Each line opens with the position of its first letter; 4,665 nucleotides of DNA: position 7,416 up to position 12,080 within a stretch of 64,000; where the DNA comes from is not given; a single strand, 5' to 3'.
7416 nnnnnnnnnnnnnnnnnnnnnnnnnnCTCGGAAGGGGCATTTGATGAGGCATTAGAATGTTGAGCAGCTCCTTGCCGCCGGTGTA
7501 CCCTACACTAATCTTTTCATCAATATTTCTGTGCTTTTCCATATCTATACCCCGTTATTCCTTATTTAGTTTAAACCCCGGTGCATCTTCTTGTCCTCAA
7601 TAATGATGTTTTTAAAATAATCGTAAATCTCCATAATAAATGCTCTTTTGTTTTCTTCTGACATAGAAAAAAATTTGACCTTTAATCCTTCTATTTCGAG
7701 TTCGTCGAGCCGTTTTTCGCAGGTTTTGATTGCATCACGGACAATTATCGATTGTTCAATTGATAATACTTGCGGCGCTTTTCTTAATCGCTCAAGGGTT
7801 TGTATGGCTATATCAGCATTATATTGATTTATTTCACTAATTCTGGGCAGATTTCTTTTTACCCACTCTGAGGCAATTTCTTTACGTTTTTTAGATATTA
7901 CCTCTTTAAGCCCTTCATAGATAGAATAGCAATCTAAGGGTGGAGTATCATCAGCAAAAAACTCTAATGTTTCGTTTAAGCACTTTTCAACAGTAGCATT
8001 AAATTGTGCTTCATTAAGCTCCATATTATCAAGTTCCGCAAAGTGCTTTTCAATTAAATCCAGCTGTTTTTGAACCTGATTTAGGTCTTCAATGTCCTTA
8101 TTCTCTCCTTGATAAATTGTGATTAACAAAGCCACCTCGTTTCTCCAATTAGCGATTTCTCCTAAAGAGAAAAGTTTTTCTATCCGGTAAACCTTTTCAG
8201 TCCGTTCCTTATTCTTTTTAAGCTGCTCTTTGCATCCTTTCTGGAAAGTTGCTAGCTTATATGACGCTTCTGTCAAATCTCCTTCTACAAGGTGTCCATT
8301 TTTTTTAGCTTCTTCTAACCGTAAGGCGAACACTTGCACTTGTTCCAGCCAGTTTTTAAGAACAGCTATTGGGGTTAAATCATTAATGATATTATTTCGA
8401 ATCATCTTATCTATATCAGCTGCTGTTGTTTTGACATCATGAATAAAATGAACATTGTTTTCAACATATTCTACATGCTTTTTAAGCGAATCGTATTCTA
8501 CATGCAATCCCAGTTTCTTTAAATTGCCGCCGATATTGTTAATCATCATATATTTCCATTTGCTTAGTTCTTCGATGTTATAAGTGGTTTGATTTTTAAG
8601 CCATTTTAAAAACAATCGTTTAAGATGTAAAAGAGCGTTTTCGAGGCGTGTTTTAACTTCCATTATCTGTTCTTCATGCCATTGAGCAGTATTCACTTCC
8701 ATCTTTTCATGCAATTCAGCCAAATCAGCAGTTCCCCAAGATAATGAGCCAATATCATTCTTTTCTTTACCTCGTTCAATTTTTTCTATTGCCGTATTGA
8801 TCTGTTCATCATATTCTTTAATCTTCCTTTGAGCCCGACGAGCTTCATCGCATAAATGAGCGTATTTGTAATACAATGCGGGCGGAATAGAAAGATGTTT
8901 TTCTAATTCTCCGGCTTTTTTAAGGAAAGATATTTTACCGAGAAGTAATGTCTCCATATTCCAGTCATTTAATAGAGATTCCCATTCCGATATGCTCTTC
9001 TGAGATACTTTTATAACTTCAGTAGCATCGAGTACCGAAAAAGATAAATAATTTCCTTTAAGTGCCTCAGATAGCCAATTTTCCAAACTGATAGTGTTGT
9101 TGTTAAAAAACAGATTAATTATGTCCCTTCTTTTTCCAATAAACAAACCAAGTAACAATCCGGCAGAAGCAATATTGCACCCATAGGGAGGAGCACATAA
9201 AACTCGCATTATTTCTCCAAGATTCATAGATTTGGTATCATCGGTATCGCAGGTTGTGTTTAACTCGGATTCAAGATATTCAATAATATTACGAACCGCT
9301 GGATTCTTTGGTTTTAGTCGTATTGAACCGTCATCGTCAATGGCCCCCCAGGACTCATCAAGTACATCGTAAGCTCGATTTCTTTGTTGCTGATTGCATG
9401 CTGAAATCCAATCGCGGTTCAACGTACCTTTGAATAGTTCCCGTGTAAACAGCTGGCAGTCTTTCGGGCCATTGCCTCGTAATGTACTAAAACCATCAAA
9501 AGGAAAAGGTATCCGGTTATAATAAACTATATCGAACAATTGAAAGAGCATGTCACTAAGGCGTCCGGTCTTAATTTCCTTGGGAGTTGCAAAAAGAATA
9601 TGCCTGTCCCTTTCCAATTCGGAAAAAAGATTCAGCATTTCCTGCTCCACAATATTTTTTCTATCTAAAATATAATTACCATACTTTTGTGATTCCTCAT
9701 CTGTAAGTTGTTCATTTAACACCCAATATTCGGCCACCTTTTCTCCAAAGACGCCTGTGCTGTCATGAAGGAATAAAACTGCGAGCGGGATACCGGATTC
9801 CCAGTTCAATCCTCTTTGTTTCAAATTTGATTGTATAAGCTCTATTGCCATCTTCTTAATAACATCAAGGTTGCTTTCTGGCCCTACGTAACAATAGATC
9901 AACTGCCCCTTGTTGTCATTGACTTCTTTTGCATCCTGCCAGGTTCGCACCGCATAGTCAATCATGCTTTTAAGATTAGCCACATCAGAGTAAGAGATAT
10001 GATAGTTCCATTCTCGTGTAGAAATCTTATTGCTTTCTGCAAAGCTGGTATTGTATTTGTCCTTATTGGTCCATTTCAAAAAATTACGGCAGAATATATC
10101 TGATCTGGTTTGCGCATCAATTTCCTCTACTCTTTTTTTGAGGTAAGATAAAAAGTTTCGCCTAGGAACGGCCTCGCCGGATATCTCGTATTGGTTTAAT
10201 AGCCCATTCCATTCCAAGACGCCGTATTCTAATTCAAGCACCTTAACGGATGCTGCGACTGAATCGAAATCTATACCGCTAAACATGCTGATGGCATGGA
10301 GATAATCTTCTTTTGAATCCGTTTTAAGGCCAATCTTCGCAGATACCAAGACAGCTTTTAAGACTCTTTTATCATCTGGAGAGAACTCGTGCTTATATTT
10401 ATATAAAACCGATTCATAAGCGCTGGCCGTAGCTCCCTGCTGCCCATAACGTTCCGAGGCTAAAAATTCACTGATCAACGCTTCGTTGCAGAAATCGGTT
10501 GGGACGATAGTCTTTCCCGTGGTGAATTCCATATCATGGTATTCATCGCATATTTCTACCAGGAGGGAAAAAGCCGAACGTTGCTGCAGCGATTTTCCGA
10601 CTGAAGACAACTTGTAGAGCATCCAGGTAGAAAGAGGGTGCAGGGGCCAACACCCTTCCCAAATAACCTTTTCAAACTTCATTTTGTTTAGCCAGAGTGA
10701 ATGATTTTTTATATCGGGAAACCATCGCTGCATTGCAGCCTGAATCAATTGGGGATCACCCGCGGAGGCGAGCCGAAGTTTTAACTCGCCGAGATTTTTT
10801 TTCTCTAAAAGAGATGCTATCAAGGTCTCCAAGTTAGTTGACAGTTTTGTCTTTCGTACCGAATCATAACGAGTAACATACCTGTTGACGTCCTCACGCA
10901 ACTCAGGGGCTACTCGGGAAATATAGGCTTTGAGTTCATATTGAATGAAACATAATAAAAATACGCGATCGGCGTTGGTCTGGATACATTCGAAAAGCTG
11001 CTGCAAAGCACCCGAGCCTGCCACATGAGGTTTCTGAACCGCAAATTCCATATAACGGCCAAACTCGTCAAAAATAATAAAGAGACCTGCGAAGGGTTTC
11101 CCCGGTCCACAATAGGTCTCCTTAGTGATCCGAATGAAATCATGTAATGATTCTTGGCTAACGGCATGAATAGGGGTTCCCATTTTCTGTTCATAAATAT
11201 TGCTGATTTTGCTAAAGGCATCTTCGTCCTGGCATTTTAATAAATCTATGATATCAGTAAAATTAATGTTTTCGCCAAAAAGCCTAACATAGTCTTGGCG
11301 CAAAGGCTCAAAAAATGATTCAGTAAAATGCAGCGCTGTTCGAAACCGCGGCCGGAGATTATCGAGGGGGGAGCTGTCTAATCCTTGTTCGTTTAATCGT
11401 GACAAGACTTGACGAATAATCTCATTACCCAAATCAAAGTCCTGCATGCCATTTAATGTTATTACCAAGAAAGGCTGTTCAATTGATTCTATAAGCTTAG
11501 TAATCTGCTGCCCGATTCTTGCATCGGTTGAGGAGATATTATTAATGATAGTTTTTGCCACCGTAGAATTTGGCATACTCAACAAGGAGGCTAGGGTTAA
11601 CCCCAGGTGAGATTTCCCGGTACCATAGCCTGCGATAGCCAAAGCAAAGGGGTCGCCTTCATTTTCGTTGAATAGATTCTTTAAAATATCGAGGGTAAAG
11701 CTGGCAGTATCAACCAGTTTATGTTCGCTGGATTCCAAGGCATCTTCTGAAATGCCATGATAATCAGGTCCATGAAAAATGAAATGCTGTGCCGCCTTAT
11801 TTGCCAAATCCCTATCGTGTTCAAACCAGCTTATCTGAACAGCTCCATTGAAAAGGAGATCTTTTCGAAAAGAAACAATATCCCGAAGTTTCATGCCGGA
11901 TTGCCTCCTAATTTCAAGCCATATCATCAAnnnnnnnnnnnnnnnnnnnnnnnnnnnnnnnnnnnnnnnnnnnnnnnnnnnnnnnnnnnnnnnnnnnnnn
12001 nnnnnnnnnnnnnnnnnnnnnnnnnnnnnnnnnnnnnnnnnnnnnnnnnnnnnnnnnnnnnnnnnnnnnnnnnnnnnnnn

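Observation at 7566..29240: Eight-gene AT-rich operon: candidate undescribed composite modification/restriction defence system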

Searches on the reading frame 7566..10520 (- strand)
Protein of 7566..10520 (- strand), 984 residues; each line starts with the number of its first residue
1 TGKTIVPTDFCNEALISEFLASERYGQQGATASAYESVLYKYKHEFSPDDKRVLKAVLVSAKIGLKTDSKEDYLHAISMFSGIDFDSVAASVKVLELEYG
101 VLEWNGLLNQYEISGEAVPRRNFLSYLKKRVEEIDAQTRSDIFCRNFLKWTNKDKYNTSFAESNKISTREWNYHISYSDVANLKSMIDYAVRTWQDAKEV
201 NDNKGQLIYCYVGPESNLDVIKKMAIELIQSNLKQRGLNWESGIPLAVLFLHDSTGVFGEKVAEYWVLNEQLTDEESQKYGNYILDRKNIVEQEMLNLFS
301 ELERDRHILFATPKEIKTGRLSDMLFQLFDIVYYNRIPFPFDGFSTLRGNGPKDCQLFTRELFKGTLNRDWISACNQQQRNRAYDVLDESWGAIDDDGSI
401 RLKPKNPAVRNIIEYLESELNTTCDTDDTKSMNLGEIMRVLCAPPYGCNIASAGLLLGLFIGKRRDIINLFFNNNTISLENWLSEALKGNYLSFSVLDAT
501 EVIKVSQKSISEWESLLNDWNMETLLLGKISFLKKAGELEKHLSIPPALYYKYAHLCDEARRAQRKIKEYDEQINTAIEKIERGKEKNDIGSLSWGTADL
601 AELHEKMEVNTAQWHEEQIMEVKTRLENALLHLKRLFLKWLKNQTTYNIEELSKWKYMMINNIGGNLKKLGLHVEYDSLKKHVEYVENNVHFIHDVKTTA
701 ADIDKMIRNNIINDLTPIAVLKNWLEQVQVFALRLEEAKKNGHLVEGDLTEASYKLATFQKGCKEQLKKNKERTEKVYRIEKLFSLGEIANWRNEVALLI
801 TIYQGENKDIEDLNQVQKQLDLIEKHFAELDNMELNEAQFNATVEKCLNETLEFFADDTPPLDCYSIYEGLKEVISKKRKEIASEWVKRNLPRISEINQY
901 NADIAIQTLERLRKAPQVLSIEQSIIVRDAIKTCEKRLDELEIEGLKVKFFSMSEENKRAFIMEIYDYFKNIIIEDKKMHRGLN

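Call 67: predict_structure(alignment_id=A2)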
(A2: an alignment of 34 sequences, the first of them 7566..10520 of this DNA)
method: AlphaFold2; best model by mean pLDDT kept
length: 984 residues; sequences in the alignment: 34
mean_pLDDT: 87.3   pTM: 0.54
mean pLDDT of the five models: 87.3, 85.6, 85.2, 84.7, 84.2
residues with pLDDT >= 90: 432; 70-90: 509; 50-70: 29; < 50: 14
segments of 3 or more residues with pLDDT < 50: 27-29, 423-426, 980-984
pLDDT, mean of each block of 10 residues (from residue 1): 68 80 59 85 86 91 86 91 90 87 85 80 90 94 95 93 92 96 96 94 96 94 96 93 96 96 95 86 88 95 95 94 96 94 76 93 93 93 93 91 93 91 55 93 94 95 88 88 92 94 80 86 87 88 77 86 88 90 88 91 89 86 90 89 83 87 89 90 86 80 81 84 87 81 69 86 89 89 86 91 85 91 91 87 92 86 89 89 87 86 87 87 87 86 76 77 79 60 45
secondary structure, 60 per line:
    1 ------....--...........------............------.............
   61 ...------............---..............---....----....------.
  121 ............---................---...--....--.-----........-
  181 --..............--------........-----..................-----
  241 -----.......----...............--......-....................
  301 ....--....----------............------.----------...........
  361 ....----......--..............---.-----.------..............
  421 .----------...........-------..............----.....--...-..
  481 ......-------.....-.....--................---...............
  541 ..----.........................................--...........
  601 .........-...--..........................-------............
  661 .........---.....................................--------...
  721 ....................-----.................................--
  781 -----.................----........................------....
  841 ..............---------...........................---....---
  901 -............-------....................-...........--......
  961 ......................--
elements in order (helices of 4 or more, strands of 3 or more residues): H7-10 H13-23 H30-41 H48-63 H70-81 H85-98 E102-105 E110-113 H120-132 H136-151 E155-157 H160-163 E172-179 H183-196 E205-212 H218-235 E246-252 H257-271 H274-279 H281-304 E307-310 H321-332 H350-364 H369-374 H377-390 H407-421 H434-442 H450-463 E468-472 E475-477 H479-486 H494-498 E500-504 H507-522 H526-542 H547-587 H590-609 H616-641 H649-669 H673-709 H718-740 H746-778 H786-802 H807-830 H837-854 H864-890 H894-897 H902-913 H921-940 H942-952 H955-982

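Call 102: fold_search(model_id=the predicted structure, library=pdb)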
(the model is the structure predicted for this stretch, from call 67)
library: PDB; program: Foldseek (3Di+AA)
matches with E <= 10: 240; with E <= 0.001: 0
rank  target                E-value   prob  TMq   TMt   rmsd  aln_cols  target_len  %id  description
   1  7z8f_e                2.1e-02  0.28  0.12  0.05  51.6      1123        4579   11  Composite structure of dynein-dynactin-BICDR on microtubules (released 2022-07-27)
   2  7xn7_q                2.2e-02  0.20  0.09  0.09  34.6      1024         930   12  RNA polymerase II elongation complex containing Spt4/5, Elf1, Spt6, Spn1 and Paf1C (released 2022-09-07)
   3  6rlb_B                6.0e-02  0.47  0.16  0.17  40.2       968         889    9  Structure of the dynein-2 complex; tail domain (released 2019-08-28)
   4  8v3b_a                7.7e-02  0.23  0.06  0.12  32.9       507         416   12  Computational Designed Nanocage O43_129_+4 (released 2024-03-13)
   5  6f1t_f                1.0e-01  0.25  0.14  0.14  41.9      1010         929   12  Cryo-EM structure of two dynein tail domains bound to dynactin and BICDR1 (released 2018-01-17)
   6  2pft                  1.1e-01  0.30  0.08  0.13  26.8       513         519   13  The Crystal Structure of Mouse Exo70 Reveals Unique Features of the Mammalian Exocyst (released 2007-05-22)
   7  4a1s_A                1.4e-01  0.23  0.05  0.13  31.2       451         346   10  Crystallographic structure of the Pins:Insc complex (released 2012-03-28)
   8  9dgr_f                1.4e-01  0.10  0.09  0.04  45.5      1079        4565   11  Composite structure of dynein-dynactin on microtubules (released 2025-09-10)
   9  8y2o_A                1.6e-01  0.08  0.09  0.07  36.0      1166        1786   11  The Cryo-EM structure of human tRNA methyltransferase FTSJ1-THADA with substrate tRNA and S-adenosyl homocysteine (SAH (released 2025-06-18)
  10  9e23_f                2.1e-01  0.25  0.15  0.14  34.2       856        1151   11  Cryo-EM structure of Pre-Chi dynein tail (released 2025-07-09)
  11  7q2y_D                2.7e-01  0.06  0.07  0.07  37.2      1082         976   10  Cryo-EM structure of clamped S.cerevisiae condensin-DNA complex (form II) (released 2022-03-23)
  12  9hhl_e                2.8e-01  0.11  0.10  0.12  37.9       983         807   11  Structure of Dynein-Dynactin-NuMA-LIS1 (released 2025-12-03)
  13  9dgr_m                3.2e-01  0.09  0.11  0.04  67.5      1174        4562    9  Composite structure of dynein-dynactin on microtubules (released 2025-09-10)
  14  9sob_A                3.2e-01  0.08  0.09  0.10  36.2       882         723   12  Structural Model of the Nuclear Pore Complex in Arabidopsis thaliana (released 2025-11-05)
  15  9yng_f                3.3e-01  0.13  0.11  0.13  39.2       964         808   12  Dynactin and dynein-1 tail region of dynein-dynactin complex on microtubule in the presence of LIS1 (released 2026-01-28)
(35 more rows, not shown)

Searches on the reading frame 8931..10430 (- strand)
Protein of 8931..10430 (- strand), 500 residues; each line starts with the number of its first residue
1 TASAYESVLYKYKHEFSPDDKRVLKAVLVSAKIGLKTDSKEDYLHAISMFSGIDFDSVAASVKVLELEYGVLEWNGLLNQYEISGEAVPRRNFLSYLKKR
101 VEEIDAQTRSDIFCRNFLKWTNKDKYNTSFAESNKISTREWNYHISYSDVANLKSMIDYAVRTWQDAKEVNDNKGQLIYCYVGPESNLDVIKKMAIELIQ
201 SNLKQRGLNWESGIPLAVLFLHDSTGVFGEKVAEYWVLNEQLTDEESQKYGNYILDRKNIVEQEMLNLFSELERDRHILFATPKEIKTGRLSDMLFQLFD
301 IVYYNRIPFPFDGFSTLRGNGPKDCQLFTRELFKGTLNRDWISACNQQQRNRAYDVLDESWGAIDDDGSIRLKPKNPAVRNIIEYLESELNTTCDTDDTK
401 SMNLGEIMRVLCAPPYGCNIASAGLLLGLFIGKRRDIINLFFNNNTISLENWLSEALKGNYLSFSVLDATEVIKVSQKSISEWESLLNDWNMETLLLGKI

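Call 41: search_protein_families(library=pfam, proteins=[window:8931-10430:-], max_evalue=1)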
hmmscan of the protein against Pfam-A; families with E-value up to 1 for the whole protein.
window:8931-10430:- (500 aa): 1 family
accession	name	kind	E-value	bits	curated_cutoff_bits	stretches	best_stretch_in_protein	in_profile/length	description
PF16285.10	DUF4931_N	-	0.089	13.3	24.1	1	135-187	56-108/124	Domain of unknown function (DUF4931) N-terminal domain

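Call 42: search_protein_families(library=padloc, proteins=[window:8931-10430:-], max_evalue=1)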
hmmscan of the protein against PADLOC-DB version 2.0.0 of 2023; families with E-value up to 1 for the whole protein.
window:8931-10430:- (500 aa): 2 families
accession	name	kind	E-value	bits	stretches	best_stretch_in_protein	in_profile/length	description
PDLC02781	SspC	-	0.0013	14.6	1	377-466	746-836/1104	SspC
PDLC02779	SspC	-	0.031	10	1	388-444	757-813/1054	SspC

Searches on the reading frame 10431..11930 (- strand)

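Call 41: search_protein_families(library=pfam, proteins=[window:10431-11930:-], max_evalue=1)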
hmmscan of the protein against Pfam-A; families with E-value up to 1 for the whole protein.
window:10431-11930:- (500 aa): 2 families
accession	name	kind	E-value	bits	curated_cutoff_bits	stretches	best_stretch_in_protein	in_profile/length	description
PF01232.29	Mannitol_dh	-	0.087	13.2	27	1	125-185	56-114/199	Mannitol dehydrogenase Rossmann domain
PF24026.1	DUF7337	-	0.17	12.4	30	1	128-152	16-40/61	Family of unknown function (DUF7337)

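Call 42: search_protein_families(library=padloc, proteins=[window:10431-11930:-], max_evalue=1)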
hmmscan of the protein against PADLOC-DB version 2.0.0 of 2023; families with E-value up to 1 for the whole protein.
window:10431-11930:- (500 aa): 13 families
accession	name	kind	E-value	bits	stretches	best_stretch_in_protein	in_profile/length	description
PDLC02779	SspC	-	4.6e-17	59.1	2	258-442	157-333/1054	SspC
PDLC02781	SspC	-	5.8e-16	55.5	2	282-443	172-322/1104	SspC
PDLC02775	SspC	-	2.3e-13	46.8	2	76-173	38-133/1064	SspC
PDLC02780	SspC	-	1.7e-12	44.2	2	234-457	117-322/1045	SspC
PDLC02777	SspC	-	8e-11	38.8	2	250-358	144-247/1097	SspC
PDLC02778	SspC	-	2e-10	37.1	2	257-457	142-332/1053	SspC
PDLC02774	SspC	-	2.3e-07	27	1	281-472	153-332/1065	SspC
PDLC02771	SspC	-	3.1e-07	27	2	281-380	176-275/828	SspC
PDLC02776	SspC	-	9.8e-06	21.6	1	270-347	109-186/1039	SspC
PDLC02480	BrxC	-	0.00026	16.4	2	80-128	40-89/1389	BrxC-PglY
PDLC02772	SspC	-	0.00035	16.6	2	75-158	34-114/1123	SspC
PDLC02770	SspC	-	0.034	10.2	1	75-127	31-82/1047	SspC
PDLC02478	BrxC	-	0.062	8.9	1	280-355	183-259/1108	BrxC-PglY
